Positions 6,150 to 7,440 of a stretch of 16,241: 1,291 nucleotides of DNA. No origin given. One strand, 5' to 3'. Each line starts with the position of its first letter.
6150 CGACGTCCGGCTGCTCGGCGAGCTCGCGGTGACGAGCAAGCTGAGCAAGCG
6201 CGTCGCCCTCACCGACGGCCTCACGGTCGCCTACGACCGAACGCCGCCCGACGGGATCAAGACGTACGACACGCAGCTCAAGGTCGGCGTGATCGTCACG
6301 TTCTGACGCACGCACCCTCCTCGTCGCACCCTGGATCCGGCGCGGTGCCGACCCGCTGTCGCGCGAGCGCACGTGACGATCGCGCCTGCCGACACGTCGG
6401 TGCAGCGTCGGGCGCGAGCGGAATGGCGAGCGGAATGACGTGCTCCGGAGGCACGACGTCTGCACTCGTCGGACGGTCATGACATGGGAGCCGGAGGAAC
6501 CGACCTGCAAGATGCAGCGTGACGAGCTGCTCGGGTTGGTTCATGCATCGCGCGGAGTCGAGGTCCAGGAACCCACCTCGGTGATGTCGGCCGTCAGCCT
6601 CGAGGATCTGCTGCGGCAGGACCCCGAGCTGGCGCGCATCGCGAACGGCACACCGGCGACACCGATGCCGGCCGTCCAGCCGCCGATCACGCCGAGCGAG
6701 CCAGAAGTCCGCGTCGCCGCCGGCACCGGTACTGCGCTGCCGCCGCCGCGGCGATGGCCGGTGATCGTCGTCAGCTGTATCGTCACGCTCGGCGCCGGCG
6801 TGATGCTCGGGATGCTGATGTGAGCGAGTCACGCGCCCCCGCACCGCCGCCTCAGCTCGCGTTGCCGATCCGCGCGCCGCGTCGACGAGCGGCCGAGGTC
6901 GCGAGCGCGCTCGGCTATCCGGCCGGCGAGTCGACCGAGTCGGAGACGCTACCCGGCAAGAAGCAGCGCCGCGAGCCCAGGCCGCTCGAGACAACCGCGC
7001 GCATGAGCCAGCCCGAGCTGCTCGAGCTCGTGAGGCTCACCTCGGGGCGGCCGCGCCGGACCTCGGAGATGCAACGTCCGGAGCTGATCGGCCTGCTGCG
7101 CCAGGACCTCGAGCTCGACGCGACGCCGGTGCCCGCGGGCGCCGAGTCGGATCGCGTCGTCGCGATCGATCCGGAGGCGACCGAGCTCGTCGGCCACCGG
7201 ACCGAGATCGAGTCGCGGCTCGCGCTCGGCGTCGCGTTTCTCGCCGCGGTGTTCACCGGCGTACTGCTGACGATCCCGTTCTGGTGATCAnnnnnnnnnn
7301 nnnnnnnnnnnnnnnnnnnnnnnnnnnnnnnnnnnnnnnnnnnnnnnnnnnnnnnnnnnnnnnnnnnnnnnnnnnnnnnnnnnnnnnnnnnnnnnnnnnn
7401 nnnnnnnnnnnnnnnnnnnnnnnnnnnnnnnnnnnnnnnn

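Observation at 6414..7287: Tandem, translationally coupled tail-anchored proteins with Rho_N/HeH-like nucleic-acid-binding motifs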

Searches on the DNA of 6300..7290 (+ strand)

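Call 71: search_dna_similar(query=window:6300-7290:+, collection=plasmids, mode=distant, max_rows=5)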
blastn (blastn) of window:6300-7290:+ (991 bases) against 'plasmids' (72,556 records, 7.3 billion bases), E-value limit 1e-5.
Records with a match: 1; places in all: 1; records where one place covers at least 80% of the query: 0.
Best place of each record, by identity: 60-80% 1.
By first word of the organism name: Halomicrococcus 1.
By predicted mobility (MOB-suite, as given by PLSDB): non-mobilizable 1.
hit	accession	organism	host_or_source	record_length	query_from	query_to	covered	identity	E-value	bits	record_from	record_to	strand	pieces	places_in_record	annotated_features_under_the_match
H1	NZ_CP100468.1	Halomicrococcus gelatinilyticus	cell culture,sediment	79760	834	939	11%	75.7%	3e-7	64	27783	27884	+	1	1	DUF58 domain-containing protein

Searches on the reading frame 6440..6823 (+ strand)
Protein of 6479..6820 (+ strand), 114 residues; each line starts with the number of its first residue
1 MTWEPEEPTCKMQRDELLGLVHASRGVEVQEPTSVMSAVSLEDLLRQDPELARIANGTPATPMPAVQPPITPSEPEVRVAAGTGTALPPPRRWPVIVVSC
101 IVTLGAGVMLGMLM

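Call 6: search_protein_families(library=pfam, proteins=[window:6512-6823:+, window:6440-6823:+], max_evalue=10)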
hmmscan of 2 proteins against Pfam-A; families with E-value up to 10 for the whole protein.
window:6512-6823:+ (103 aa): 0 families

window:6440-6823:+ (127 aa): 0 families

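Call 10: find_homologous_proteins(query=window:6512-6823:+, max_evalue=0.01)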
Query window:6512-6823:+ (103 aa): 1 proteins with E <= 0.01 among 22 candidates.
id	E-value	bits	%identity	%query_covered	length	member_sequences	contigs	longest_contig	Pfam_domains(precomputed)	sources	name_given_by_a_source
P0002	6.5e-58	211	100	100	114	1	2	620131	-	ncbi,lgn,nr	ncbi:MAG TPA: hypothetical protein VFQ53_07640 [Kofleriaceae bacterium]|nr:hypothetical protein [Kof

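Call 44: find_related_loci(query=A4, collection=metagenome_contigs, flank=8000)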
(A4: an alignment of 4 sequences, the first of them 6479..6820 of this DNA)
Query A4 (114 aa) in metagenome_contigs; peptide patterns used: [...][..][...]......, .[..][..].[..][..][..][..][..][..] (x = any residue, [..] = any of these).
542 stretches matched a pattern; 2 encode a relative of the query (tblastn E <= 1e-3); 2 distinct loci.
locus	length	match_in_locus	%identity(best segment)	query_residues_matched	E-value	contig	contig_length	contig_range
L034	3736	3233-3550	35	6-110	4e-10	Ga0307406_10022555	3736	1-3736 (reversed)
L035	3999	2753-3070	35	6-110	4e-10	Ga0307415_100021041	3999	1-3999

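Call 62: search_protein_families(library=ncbifam, proteins=[window:6479-6820:+], max_evalue=10)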
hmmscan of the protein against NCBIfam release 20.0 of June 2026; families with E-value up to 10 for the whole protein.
window:6479-6820:+ (114 aa): 1 family
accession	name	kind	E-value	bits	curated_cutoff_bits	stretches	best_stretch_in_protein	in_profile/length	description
NF052243.1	T4PFormProtSgmX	equivalog_domain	0.45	8.6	1800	1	20-100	261-338/1065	type IV pili formation protein SgmX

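Call 70: find_related_loci(query=A4, collection=viral_contigs, flank=5000)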
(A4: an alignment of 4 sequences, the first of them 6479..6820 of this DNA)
Query A4 (114 aa) in viral_contigs; peptide patterns used: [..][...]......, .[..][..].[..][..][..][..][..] (x = any residue, [..] = any of these).
62 stretches matched a pattern, but none encodes a relative of the query by tblastn (E <= 1e-3).

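Call 78: search_protein_families(library=pfam, proteins=[L034:1187-2917:-, L034:57-1190:-, L035:3360-3998:+], max_evalue=0.01)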
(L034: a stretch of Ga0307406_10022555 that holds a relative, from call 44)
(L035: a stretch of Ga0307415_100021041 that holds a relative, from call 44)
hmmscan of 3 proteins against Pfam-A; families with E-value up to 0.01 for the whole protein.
L034:1187-2917:- (576 aa): 2 families
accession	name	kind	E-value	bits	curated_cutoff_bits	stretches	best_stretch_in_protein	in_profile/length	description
PF05406.20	WGR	-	1.1e-36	125.2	22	2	8-67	11-75/79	WGR domain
PF13516.12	LRR_6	-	0.0024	18.2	23.4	0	503-522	5-24/24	Leucine Rich repeat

L034:57-1190:- (377 aa): 0 families

L035:3360-3998:+ (213 aa): 1 family
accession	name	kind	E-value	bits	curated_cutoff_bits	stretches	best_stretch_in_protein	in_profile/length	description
PF00892.27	EamA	-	2.2e-15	57.5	28.2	1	39-162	3-134/135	EamA-like transporter family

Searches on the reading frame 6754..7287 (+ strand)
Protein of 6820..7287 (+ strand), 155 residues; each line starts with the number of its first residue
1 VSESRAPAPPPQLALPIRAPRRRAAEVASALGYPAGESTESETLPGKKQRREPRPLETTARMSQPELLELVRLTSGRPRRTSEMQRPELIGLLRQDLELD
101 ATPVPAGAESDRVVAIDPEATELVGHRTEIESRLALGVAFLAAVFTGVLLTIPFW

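Call 6: search_protein_families(library=pfam, proteins=[window:6820-7287:+, window:6754-7287:+], max_evalue=10)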
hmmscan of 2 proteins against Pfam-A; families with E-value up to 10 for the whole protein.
window:6820-7287:+ (155 aa): 0 families

window:6754-7287:+ (177 aa): 0 families

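Call 9: find_homologous_proteins(query=window:6820-7287:+, max_evalue=0.01)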
Query window:6820-7287:+ (155 aa): 1 proteins with E <= 0.01 among 1121 candidates.
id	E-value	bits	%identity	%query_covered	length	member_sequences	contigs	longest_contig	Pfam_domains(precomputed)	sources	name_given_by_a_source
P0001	1.0e-89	316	100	100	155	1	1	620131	-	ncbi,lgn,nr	ncbi:MAG TPA: hypothetical protein VFQ53_07645 [Kofleriaceae bacterium]|nr:hypothetical protein [Kof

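Call 12: find_related_loci(query=window:6820-7287:+, collection=genome_contigs, flank=10000)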
Query window:6820-7287:+ (155 aa) in genome_contigs; peptide patterns used: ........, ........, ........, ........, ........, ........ (x = any residue, [..] = any of these).
382 stretches matched a pattern, but none encodes a relative of the query by tblastn (E <= 1e-3).

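Call 21: predict_structure(alignment_id=A1)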
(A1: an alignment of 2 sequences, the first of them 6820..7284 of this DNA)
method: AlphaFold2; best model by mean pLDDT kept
length: 155 residues; sequences in the alignment: 2
mean_pLDDT: 58.8   pTM: 0.20
mean pLDDT of the five models: 58.8, 58.6, 57.5, 50.7, 49.3
residues with pLDDT >= 90: 0; 70-90: 20; 50-70: 113; < 50: 22
segments of 3 or more residues with pLDDT < 50: 82-85, 106-113
pLDDT, mean of each block of 10 residues (from residue 1): 59 56 56 55 53 56 66 58 51 56 51 53 53 71 83 68
secondary structure, 60 per line:
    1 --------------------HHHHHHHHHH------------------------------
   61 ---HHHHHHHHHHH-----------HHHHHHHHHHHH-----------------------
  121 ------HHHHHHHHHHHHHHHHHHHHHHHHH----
elements in order: H21-30 H64-74 H86-97 H127-151

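Call 29: find_homologous_proteins(query=A3, max_evalue=0.1)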
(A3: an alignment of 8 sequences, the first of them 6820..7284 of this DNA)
Query A3 (8 sequences) (155 aa, profile of the alignment): 5 proteins with E <= 0.1 among 8000 candidates.
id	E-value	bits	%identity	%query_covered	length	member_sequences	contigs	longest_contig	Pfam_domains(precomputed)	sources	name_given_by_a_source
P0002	4.2e-36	142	43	34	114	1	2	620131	-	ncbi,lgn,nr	ncbi:MAG TPA: hypothetical protein VFQ53_07640 [Kofleriaceae bacterium]|nr:hypothetical protein [Kof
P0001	3.6e-33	133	100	100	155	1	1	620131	-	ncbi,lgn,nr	ncbi:MAG TPA: hypothetical protein VFQ53_07645 [Kofleriaceae bacterium]|nr:hypothetical protein [Kof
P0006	3.7e-32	129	32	59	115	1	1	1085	-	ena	-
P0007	5.2e-30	122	49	25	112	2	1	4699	-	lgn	-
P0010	9.2e-6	44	36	23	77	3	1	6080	-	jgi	jgi:hypothetical protein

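Call 31: find_encoding_contigs(protein=P0010, flank=6000)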
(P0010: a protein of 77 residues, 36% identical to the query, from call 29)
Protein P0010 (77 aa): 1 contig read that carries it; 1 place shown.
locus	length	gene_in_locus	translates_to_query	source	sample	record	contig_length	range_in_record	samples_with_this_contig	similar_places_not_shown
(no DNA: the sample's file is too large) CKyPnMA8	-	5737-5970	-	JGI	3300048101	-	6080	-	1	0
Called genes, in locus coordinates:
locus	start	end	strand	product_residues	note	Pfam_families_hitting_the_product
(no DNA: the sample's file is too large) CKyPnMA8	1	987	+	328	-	?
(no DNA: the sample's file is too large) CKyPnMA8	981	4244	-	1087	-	PF00675:Peptidase_M16, PF05193:Peptidase_M16_C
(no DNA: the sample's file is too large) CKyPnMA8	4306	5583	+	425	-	PF04389:Peptidase_M28, PF01546:Peptidase_M20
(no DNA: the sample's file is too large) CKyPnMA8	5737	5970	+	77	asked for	-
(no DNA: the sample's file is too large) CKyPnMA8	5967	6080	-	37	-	?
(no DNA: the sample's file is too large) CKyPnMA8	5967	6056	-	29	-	-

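Call 39: search_protein_families(library=pfam, alignment_id=A3, max_evalue=10)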
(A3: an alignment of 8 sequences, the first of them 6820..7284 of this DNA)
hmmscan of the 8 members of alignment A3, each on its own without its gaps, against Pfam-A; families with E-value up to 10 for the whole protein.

A. member 1, window:6820-7284:+ (155 aa): 0 families

B. families by the number of members that match (of 8 scanned): 3 families
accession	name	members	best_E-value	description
PF04625.18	DEC-1_N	1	0.0068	DEC-1 protein, N-terminal region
PF03693.20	ParD_antitoxin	1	0.1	Bacterial antitoxin of ParD toxin-antitoxin type II system and RHH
PF11573.13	Med23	1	0.31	Mediator complex subunit 23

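Call 40: search_solved_structures(query=A3, max_evalue=10, show_alignments=3)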
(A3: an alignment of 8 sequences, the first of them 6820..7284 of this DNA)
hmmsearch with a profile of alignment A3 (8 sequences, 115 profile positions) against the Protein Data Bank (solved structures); distinct sequences matched with E-value up to 10: 12.
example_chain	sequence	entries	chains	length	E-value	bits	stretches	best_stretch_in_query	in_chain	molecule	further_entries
5cwk_A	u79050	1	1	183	0.036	18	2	16-92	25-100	Designed helical repeat protein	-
7mwr_A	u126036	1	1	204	0.26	15.2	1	15-94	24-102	LHD101A54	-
7mwq_B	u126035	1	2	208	0.44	14.5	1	23-92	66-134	LHD29B53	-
8x9z_c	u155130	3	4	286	0.81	13.6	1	34-104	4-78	Tri1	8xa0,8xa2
8x9x_S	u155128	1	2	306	0.88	13.5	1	30-104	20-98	Tri1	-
9ga3_E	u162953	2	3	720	1.7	12.6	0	29-62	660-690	UvrABC system protein B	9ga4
7mwq_A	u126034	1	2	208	1.9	12.5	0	26-92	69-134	LHD29A53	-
6lu2_A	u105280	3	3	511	2.5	12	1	34-113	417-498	Substrate binding protein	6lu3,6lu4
6xt4_A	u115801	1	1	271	4.4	11.3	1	16-90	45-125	1BH_69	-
8x9y_Z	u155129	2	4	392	5.2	11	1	33-104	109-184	Tri1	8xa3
8qag_A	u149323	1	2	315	7.9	10.5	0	54-109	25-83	sc-CC-6-95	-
7f4v_aM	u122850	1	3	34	9.4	10.2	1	96-111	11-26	Photosystem I reaction center subunit XII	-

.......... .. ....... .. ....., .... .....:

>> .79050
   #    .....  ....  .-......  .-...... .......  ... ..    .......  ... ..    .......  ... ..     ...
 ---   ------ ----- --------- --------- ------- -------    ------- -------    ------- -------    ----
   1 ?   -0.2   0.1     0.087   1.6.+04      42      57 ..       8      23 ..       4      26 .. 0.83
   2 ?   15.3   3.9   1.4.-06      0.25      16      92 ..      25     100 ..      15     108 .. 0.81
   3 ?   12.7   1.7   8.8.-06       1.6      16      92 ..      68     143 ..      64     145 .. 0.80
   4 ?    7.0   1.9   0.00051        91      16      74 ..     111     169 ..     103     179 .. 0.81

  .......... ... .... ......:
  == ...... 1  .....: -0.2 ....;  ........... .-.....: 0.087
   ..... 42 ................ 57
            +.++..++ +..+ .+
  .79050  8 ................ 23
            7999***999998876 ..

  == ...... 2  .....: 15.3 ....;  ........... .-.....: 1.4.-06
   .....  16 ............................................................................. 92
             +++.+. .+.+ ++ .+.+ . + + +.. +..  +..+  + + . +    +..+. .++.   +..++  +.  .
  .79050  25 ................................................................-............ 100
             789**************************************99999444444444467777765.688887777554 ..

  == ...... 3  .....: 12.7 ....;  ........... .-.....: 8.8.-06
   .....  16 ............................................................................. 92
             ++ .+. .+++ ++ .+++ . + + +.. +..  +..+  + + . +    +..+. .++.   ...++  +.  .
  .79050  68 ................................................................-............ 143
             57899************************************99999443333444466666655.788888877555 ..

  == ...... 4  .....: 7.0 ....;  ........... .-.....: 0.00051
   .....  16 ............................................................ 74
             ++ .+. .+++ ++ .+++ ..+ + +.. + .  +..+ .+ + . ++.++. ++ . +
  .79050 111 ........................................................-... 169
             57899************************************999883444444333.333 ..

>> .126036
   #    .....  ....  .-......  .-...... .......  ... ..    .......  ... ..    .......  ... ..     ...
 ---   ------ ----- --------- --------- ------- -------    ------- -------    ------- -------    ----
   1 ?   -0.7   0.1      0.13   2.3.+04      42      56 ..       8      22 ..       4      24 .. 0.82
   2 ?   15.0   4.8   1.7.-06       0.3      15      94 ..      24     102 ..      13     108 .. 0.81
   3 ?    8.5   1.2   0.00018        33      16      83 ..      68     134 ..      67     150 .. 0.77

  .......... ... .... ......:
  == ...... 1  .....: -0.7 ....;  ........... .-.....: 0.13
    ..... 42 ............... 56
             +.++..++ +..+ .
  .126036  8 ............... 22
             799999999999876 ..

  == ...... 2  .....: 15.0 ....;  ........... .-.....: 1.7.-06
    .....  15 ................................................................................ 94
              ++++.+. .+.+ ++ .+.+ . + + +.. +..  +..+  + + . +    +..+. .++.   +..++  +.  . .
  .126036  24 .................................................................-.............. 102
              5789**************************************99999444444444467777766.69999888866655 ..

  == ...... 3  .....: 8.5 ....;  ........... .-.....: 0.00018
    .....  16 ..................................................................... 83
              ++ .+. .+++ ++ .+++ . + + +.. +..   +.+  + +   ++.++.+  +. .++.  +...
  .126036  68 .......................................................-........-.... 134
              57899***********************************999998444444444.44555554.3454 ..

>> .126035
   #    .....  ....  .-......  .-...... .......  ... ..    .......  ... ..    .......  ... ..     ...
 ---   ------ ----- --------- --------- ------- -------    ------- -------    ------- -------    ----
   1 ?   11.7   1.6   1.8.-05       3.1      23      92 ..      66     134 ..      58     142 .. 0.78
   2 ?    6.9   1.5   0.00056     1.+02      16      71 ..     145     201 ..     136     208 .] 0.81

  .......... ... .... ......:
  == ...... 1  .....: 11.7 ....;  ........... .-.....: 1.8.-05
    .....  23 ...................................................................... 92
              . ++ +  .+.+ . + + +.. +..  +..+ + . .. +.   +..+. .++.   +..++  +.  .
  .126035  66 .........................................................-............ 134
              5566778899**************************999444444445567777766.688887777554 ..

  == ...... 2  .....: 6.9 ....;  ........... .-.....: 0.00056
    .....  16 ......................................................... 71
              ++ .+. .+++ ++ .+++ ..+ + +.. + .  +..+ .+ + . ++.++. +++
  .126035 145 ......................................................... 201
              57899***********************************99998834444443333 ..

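Call 62: search_protein_families(library=ncbifam, proteins=[P0010, window:6820-7284:+], max_evalue=10)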
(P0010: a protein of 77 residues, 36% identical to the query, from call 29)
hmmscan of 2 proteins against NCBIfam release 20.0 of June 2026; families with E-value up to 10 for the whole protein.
P0010 (77 aa): 1 family
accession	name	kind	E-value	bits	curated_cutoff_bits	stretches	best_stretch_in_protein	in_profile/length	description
NF052375.1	antisigma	equivalog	0.092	12.7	100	1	26-74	55-103/217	anti-sigma factor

window:6820-7284:+ (155 aa): 0 families
